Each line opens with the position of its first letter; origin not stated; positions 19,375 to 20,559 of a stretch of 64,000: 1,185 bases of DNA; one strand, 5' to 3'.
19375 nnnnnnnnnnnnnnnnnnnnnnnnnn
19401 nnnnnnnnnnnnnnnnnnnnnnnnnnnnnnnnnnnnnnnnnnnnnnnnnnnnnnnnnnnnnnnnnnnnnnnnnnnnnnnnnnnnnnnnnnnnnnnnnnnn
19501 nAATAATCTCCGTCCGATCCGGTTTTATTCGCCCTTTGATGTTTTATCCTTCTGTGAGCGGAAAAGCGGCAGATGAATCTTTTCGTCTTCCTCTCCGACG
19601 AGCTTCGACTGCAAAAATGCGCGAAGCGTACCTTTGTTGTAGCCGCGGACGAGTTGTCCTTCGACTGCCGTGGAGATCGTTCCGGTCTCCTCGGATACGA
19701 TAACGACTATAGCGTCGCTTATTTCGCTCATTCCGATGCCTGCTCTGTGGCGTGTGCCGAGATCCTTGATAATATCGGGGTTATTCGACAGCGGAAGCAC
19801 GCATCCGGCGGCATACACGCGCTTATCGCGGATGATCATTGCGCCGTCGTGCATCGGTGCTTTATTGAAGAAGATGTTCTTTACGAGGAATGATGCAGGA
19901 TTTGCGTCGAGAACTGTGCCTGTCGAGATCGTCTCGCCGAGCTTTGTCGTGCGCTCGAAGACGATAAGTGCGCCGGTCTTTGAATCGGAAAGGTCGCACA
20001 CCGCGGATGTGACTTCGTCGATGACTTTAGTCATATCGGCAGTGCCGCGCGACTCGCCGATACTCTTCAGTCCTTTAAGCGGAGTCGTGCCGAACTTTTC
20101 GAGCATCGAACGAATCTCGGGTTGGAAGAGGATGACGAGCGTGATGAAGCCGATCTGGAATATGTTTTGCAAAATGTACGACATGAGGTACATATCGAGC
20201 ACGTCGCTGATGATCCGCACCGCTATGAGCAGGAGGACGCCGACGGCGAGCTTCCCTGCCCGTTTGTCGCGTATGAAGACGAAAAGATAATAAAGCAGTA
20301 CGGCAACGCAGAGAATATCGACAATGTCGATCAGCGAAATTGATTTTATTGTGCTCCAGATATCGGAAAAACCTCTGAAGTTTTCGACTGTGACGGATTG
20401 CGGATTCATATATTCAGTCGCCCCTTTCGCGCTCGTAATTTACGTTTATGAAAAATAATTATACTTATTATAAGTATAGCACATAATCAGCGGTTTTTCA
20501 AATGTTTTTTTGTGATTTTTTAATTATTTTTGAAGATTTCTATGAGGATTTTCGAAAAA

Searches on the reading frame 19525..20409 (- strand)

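Call 74: search_protein_families(library=pfam, proteins=[window:19525-20409:-], max_evalue=0.001)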
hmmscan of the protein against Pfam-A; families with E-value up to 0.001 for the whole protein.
window:19525-20409:- (294 aa): 2 families
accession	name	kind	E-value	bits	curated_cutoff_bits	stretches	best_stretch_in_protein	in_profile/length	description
PF02457.21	DAC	-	7.1e-42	142.2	27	1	135-252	2-118/119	DisA bacterial checkpoint controller nucleotide-binding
PF19293.4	CdaA_N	-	3.7e-16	59.5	23.8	1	22-99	3-81/81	CdaA N-terminal transmembrane domain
